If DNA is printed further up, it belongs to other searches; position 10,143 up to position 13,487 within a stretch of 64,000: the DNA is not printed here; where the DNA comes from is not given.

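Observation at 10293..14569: Giant HEAT/TPR-like repeat protein translationally coupled to an ApeA-like HEPN protein: candidate two-gene sensor-effector defence module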

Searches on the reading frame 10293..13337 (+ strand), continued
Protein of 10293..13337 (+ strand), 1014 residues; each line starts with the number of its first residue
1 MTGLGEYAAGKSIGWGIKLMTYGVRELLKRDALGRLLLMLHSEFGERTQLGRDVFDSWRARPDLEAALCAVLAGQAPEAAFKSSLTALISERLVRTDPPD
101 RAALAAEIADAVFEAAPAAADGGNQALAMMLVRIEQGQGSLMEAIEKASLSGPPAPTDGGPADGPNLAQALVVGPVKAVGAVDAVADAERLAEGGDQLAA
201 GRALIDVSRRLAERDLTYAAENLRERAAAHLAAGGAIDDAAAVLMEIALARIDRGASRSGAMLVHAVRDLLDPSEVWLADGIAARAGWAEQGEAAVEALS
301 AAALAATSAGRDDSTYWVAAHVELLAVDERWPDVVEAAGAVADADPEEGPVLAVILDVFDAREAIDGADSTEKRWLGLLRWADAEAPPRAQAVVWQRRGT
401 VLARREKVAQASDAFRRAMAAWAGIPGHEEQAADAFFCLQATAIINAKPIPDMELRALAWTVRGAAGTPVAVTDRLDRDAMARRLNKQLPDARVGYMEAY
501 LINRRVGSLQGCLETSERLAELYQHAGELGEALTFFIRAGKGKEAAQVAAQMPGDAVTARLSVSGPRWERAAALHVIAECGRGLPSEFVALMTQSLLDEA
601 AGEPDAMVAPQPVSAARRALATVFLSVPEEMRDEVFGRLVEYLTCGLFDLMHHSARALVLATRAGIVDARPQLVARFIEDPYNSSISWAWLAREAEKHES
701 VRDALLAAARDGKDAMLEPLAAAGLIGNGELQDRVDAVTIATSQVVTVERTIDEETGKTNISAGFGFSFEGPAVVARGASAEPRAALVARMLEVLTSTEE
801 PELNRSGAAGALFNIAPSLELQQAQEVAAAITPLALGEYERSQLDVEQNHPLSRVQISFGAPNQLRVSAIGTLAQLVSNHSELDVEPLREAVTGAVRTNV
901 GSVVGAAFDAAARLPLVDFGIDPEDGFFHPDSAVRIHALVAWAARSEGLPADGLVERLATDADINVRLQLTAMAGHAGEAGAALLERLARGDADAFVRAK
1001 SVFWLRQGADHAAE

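Call 59: search_protein_families(library=pfam, proteins=[L008:6096-6647:+, L008:6682-7839:+, L008:5985-6803:-, L010:9847-11037:+, L010:11456-12832:+, L011:9721-10596:+, L011:10602-11294:+, L003:4252-5322:-, L002:4390-5481:+, L010:9087-9536:-], max_evalue=0.01)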
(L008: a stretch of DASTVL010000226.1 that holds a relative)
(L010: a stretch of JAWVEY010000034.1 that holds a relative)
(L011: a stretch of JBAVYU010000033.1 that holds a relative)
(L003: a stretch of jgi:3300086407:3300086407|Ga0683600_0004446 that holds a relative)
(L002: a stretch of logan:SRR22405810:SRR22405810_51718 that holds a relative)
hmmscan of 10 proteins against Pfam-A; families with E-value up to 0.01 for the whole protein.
L008:6096-6647:+ (183 aa): 1 family
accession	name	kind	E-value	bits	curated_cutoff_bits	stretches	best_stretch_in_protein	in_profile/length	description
PF19953.4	EACC1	-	0.00071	20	23.6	1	10-62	43-100/107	Effector Associated Constant Component 1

L008:6682-7839:+ (385 aa): 0 families

L008:5985-6803:- (272 aa): 0 families

L010:9847-11037:+ (396 aa): 1 family
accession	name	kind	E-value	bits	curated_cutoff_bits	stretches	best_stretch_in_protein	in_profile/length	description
PF18928.5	DUF5677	-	6.9e-20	72.2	27.1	1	125-282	4-154/166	Family of unknown function (DUF5677)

L010:11456-12832:+ (458 aa): 1 family
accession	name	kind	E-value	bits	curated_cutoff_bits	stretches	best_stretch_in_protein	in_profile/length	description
PF14082.12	SduA_C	-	6.8e-15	56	27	1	295-444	3-158/159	Shedu protein SduA, C-terminal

L011:9721-10596:+ (291 aa): 1 family
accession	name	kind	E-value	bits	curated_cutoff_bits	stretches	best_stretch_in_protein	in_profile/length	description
PF14491.11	DUF4435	-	0.00024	21.3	27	1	31-127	6-98/238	Protein of unknown function (DUF4435)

L011:10602-11294:+ (230 aa): 0 families

L003:4252-5322:- (356 aa): 0 families

L002:4390-5481:+ (364 aa): 0 families

L010:9087-9536:- (149 aa): 0 families

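Call 61: search_protein_families(library=pfam, proteins=[P0144, P0148, P0152, P0155, P0161, P0174, P0095, P0070, P0067, P0065], max_evalue=0.01)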
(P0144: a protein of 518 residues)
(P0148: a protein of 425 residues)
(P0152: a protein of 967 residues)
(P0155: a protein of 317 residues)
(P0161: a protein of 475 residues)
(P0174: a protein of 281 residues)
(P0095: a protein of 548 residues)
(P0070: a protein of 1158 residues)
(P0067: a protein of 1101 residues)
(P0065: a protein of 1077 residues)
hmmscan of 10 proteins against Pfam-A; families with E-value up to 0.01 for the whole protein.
P0144 (518 aa): 3 families
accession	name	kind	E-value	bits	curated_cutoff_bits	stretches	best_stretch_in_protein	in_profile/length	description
PF00931.28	NB-ARC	-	1.2e-06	28.5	23.5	1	182-306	9-143/248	NB-ARC domain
PF13191.12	AAA_16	-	0.0002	22.3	32.6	1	171-261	2-94/167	AAA ATPase domain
PF25199.1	nSTAND_NTPase5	-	0.0019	18.4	34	1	179-304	26-138/145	Novel STAND NTPase 5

P0148 (425 aa): 3 families
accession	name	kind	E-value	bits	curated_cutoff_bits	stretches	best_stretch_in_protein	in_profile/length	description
PF00931.28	NB-ARC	-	1.5e-10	41.2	23.5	1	177-373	11-225/248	NB-ARC domain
PF13481.12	AAA_25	-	0.00017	21.7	27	1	159-350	6-191/195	AAA domain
PF13191.12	AAA_16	-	0.00036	21.5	32.6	1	165-225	2-63/167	AAA ATPase domain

P0152 (967 aa): 18 families
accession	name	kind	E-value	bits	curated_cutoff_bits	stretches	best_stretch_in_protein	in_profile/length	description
PF13374.12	TPR_10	-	8.5e-80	261.2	27.5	9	656-697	1-42/42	Tetratricopeptide repeat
PF13424.12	TPR_12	-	1.5e-68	227.4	30.1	9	655-724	1-70/77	Tetratricopeptide repeat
PF14559.12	TPR_19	-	3.2e-14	53.4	25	1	670-727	4-53/68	Tetratricopeptide repeat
PF00515.34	TPR_1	-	4e-14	52.2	27.8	0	659-684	3-28/34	Tetratricopeptide repeat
PF13176.12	TPR_7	-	2.1e-12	46.5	27.9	0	661-686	3-27/36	Tetratricopeptide repeat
PF00931.28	NB-ARC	-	7e-12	45.6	23.5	1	188-375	20-227/248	NB-ARC domain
PF13432.12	TPR_16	-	5.2e-11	43.2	32.7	3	705-768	3-58/65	Tetratricopeptide repeat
PF13181.12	TPR_8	-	2.7e-09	36.9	25.7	0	660-684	4-28/34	Tetratricopeptide repeat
PF20225.4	DUF6584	-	5.1e-09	36.8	27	0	812-843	24-55/171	Family of unknown function (DUF6584)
PF13174.12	TPR_6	-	4.8e-08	33.6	26.3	0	662-685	5-28/33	Tetratricopeptide repeat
PF07719.23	TPR_2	-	9.9e-08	32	27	0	661-684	5-28/34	Tetratricopeptide repeat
PF14561.12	TPR_20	-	1.6e-07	31.9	25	0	820-845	17-42/90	Tetratricopeptide repeat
PF24885.1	TPR_NPHP3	-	5.8e-06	26.3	100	0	862-941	136-215/239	Nephrocystin-3 TPR domain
PF25000.1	DUF7779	-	4.3e-05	24.1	27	1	403-473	8-89/95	Domain of unknown function (DUF7779)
PF13191.12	AAA_16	-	0.0004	21.3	32.6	1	165-251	2-96/167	AAA ATPase domain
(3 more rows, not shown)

P0155 (317 aa): 3 families
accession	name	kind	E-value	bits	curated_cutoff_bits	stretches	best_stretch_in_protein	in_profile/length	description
PF00931.28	NB-ARC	-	4.3e-09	36.4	23.5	1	178-307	7-144/248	NB-ARC domain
PF13191.12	AAA_16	-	4.5e-05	24.4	32.6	1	169-267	2-100/167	AAA ATPase domain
PF01637.24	ATPase_2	-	0.00071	19.9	33.2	1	169-257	1-89/225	ATPase domain predominantly from Archaea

P0161 (475 aa): 15 families
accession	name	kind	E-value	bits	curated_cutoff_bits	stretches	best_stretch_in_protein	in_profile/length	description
PF13424.12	TPR_12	-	3.5e-56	187.8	30.1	5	252-327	1-76/77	Tetratricopeptide repeat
PF13374.12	TPR_10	-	1.1e-36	124.2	27.5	4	337-378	1-42/42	Tetratricopeptide repeat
PF24885.1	TPR_NPHP3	-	1.3e-28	100.5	100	3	302-388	105-191/239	Nephrocystin-3 TPR domain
PF00515.34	TPR_1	-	7.1e-22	76.7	27.8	2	422-449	1-28/34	Tetratricopeptide repeat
PF07719.23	TPR_2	-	4.8e-18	64.2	27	0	423-449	2-28/34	Tetratricopeptide repeat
PF13181.12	TPR_8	-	3.4e-17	61.5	25.7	0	254-283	1-30/34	Tetratricopeptide repeat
PF17874.7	TPR_MalT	-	3.2e-13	50.1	45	2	256-374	42-157/336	MalT-like TPR region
PF13176.12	TPR_7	-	2.8e-08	33.7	27.9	0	256-283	1-28/36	Tetratricopeptide repeat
PF13431.12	TPR_17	-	2.4e-06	27.8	24.4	0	334-358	9-33/34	Tetratricopeptide repeat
PF13174.12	TPR_6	-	1.4e-05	25.8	26.3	0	260-282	6-28/33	Tetratricopeptide repeat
PF13371.12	TPR_9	-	6.6e-05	23.3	35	0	418-470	25-72/73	Tetratricopeptide repeat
PF14559.12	TPR_19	-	0.00098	19.8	25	0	333-366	20-53/68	Tetratricopeptide repeat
PF13414.12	TPR_11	-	0.001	19.1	26.8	0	264-283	4-23/42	TPR repeat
PF13191.12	AAA_16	-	0.0022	18.9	32.6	1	170-249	2-79/167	AAA ATPase domain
PF00931.28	NB-ARC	-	0.0071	16.1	23.5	1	176-228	4-56/248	NB-ARC domain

P0174 (281 aa): 0 families

P0095 (548 aa): 0 families

P0070 (1158 aa): 1 family
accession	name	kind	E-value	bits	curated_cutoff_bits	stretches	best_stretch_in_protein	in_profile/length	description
PF13289.12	SIR2_2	-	3.6e-11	43.8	24.5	1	123-241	3-121/141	SIR2-like domain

P0067 (1101 aa): 4 families
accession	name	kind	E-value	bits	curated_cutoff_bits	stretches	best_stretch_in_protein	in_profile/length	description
PF13271.11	DUF4062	-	0.0001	22.9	24.7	1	9-99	1-82/82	Domain of unknown function (DUF4062)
PF13646.12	HEAT_2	-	0.00029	21.5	27.7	1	1016-1097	6-88/88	HEAT repeats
PF07719.23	TPR_2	-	0.00068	20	27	0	485-512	1-28/34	Tetratricopeptide repeat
PF00515.34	TPR_1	-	0.0058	16.8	27.8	0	485-512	1-28/34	Tetratricopeptide repeat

P0065 (1077 aa): 1 family
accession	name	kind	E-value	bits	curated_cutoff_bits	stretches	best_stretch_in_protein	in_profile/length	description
PF13271.11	DUF4062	-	4.7e-05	23.9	24.7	1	10-98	2-82/82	Domain of unknown function (DUF4062)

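Call 71: search_protein_families(library=padloc, proteins=[P0070, P0065, P0110, P0140, P0090, P0063, P0152, P0148, P0145, P0027], max_evalue=0.01)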
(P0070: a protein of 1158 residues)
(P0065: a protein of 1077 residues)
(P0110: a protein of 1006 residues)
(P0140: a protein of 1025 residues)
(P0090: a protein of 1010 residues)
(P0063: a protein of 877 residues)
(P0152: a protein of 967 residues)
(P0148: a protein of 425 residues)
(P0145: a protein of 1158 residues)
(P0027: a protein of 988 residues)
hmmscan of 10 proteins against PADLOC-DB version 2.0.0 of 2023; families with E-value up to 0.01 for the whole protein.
P0070 (1158 aa): 4 families
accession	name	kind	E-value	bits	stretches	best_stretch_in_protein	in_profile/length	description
PDLC03856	LmuA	-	2.1e-12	45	1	26-229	16-217/433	-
PDLC00407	ThsA1|ThsA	-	0.00023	17.9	1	30-218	25-197/478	STALD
PDLC04082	SIR2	-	0.0033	14.4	0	27-52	18-43/345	-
PDLC02183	Dsr1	-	0.0048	12.6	1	26-137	22-137/1275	-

P0065 (1077 aa): 1 family
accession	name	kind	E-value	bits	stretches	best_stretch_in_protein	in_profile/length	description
PDLC05050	PDC-S60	-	3.5e-20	69.9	1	6-175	3-174/906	-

P0110 (1006 aa): 2 families
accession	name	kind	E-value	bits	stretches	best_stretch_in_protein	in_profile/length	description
PDLC02161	Avs2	-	0.001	14.8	1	38-95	42-100/1499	-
PDLC02921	HEAT-ARM_XIII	-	0.004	13.7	1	901-937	730-766/869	-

P0140 (1025 aa): 0 families

P0090 (1010 aa): 2 families
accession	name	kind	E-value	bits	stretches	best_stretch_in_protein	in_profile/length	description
PDLC02398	Aga_REase-PNTD1-PNTD2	-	1.2e-22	78.6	1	5-145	8-145/429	Class I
PDLC02415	Aga_REase-PNTD1-PNTD2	-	4e-13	47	1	6-111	8-113/423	Class I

P0063 (877 aa): 0 families

P0152 (967 aa): 0 families

P0148 (425 aa): 0 families

P0145 (1158 aa): 0 families

P0027 (988 aa): 0 families

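Call 85: search_protein_families(library=pfam, proteins=[P0110, P0124, P0140, P0164, P0090, P0117, P0029, P0068, P0171], max_evalue=0.01)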
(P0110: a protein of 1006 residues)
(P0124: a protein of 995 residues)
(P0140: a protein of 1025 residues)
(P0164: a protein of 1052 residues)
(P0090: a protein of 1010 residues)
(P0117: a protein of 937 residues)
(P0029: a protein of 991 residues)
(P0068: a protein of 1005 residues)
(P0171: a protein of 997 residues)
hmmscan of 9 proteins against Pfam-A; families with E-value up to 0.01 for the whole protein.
P0110 (1006 aa): 1 family
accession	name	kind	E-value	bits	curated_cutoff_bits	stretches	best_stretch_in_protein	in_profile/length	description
PF04471.18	Mrr_cat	-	0.0023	18.5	21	1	11-69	1-62/115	Restriction endonuclease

P0124 (995 aa): 2 families
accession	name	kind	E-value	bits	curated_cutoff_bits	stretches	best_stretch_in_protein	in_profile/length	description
PF13646.12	HEAT_2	-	6.3e-06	26.8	27.7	1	907-989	4-88/88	HEAT repeats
PF02985.28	HEAT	-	0.00086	19.8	23.5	0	938-955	4-21/31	HEAT repeat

P0140 (1025 aa): 2 families
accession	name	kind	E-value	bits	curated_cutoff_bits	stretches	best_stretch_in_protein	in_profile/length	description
PF13646.12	HEAT_2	-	0.0026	18.4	27.7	1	942-1019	7-83/88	HEAT repeats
PF13414.12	TPR_11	-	0.0034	17.5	26.8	0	541-560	1-20/42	TPR repeat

P0164 (1052 aa): 0 families

P0090 (1010 aa): 1 family
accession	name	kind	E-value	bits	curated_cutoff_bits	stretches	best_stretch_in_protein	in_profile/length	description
PF14280.11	DUF4365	-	6.6e-31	107.7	24.3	1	10-140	2-136/139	Domain of unknown function (DUF4365)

P0117 (937 aa): 1 family
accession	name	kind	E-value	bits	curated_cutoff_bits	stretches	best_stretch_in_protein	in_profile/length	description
PF14280.11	DUF4365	-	4.3e-24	85.6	24.3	1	17-151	3-137/139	Domain of unknown function (DUF4365)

P0029 (991 aa): 1 family
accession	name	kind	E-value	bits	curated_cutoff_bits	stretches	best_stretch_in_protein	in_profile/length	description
PF07719.23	TPR_2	-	0.0091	16.5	27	0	377-403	3-29/34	Tetratricopeptide repeat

P0068 (1005 aa): 1 family
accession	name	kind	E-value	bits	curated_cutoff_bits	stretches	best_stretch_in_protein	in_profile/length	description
PF13646.12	HEAT_2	-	0.0028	18.4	27.7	0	921-956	6-37/88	HEAT repeats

P0171 (997 aa): 0 families

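Call 100: search_dna_similar(query=window:10293-13334:+, collection=plasmids, mode=protein, max_evalue=0.001, max_rows=20)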
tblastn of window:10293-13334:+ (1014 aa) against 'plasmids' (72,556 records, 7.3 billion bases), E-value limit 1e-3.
No match.

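Call 102: search_dna_similar(query=P0065, collection=plasmids, mode=protein, max_evalue=0.001, max_rows=15)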
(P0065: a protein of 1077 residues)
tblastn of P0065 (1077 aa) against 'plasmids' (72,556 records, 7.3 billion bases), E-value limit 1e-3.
Records with a match: 11; places in all: 11; records where one place covers at least 80% of the query: 0.
Best place of each record, by identity: <60% 11.
By first word of the organism name: Priestia 2; Rhodococcus 2; Asticcacaulis 1; Salmonella 1; Methylocystis 1; Amycolatopsis 1; Vibrio 1; Nostoc 1; Caulobacter 1.
By predicted mobility (MOB-suite, as given by PLSDB): non-mobilizable 6; mobilizable 5.
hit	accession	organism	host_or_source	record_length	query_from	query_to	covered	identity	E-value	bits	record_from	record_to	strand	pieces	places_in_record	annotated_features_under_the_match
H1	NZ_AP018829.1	Asticcacaulis excentricus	Lemna minor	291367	7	169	15%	33.7%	1e-12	81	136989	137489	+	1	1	none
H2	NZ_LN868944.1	Salmonella enterica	Homo sapiens,feces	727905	7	165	15%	33.7%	3e-6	59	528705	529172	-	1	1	hypothetical protein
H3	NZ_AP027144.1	Methylocystis iwaonis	-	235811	7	172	15%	32.2%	5e-7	62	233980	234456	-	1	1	DUF4062 domain-containing protein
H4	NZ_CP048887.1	Priestia megaterium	culture,agricultural soil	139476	1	170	16%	29.8%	1e-6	61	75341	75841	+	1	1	DUF4062 domain-containing protein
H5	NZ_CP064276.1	Priestia megaterium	cell culture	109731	1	170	16%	29.3%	5e-6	59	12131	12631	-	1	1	DUF4062 domain-containing protein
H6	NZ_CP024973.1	Amycolatopsis sp. TNS106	-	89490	6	164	15%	30.4%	7e-4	52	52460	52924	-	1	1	DUF4062 domain-containing protein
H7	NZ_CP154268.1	Vibrio harveyi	large yellow croaker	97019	4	164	15%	29.8%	3e-5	56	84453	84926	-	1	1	hypothetical protein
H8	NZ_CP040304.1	Nostoc sp. TCL26-01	Leiosporoceros dussii,pure culture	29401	8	165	15%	30.1%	2e-5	56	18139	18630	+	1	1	hypothetical protein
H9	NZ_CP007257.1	Rhodococcus erythropolis R138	Hydroponic pots with potatoes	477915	10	182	16%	26.4%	2e-6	60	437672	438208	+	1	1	DUF4062 domain-containing protein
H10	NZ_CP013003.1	Caulobacter henricii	pond water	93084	6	117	10%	36.9%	2e-4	54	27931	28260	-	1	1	hypothetical protein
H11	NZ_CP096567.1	Rhodococcus qingshengii JCM 15477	sandy loam,soil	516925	10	86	7%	37.0%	2e-4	53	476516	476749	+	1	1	none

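Call 103: search_dna_similar(query=window:10293-13334:+, collection=phages, mode=protein, max_evalue=0.001, max_rows=15)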
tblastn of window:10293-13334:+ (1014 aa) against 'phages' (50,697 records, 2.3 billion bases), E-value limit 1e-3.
No match.

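Call 110: search_solved_structures(query=A3, max_evalue=1)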
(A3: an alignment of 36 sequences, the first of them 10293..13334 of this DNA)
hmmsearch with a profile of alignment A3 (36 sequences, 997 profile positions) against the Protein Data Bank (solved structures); distinct sequences matched with E-value up to 1: 37.
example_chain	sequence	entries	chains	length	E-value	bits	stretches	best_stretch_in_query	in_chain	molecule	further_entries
9sah_A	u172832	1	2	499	6.8e-41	143.6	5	868-994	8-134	E4-NB2 synthetic fusion protein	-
4zv6_A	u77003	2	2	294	1.8e-34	122.3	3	873-993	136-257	AlphaRep-7 | alpha-Rep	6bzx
6gwc_C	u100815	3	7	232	1.2e-25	93.1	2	872-993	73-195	iE5 ALPHAREP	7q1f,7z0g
6ft5_A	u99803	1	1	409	4.2e-25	91.3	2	871-993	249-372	alphaRep A3_A3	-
6fsq_A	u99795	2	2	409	4.3e-25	91.3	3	871-993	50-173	alphaRep A3_bGFPD | A3_bGFPD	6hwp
4xl5_C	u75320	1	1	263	1.7e-21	79.3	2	868-994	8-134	bGFP-A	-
9rhz_A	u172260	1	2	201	4.5e-16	61.4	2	870-993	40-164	ALPHAREP bE5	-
8aw4_A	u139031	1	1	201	7.4e-16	60.7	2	868-992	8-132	ALPHAREP bB-E3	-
6gx7_E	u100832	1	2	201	1.4e-15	59.7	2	873-989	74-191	iiiA5 ALPHAREP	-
7p0h_A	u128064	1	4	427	4.1e-15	58.2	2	875-987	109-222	Helicobacter pylori ComF fused to an artificial alphaREP crystallization helper (named B2)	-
3ltj_A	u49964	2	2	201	1.2e-13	53.3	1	868-994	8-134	AlphaRep-4 | bA3-2: binder of A3 protein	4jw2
3ltm_A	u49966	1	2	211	5e-13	51.3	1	882-994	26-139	Alpha-Rep4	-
9t1m_A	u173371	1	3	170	7.9e-13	50.7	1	867-993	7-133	Alpha Rep E4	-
4xvp_D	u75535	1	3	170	2.4e-12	49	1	867-992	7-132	BGFP-C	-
6gwd_G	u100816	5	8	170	1.5e-11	46.5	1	867-993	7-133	iiH5 ALPHAREP | iih5 Alpha Repeating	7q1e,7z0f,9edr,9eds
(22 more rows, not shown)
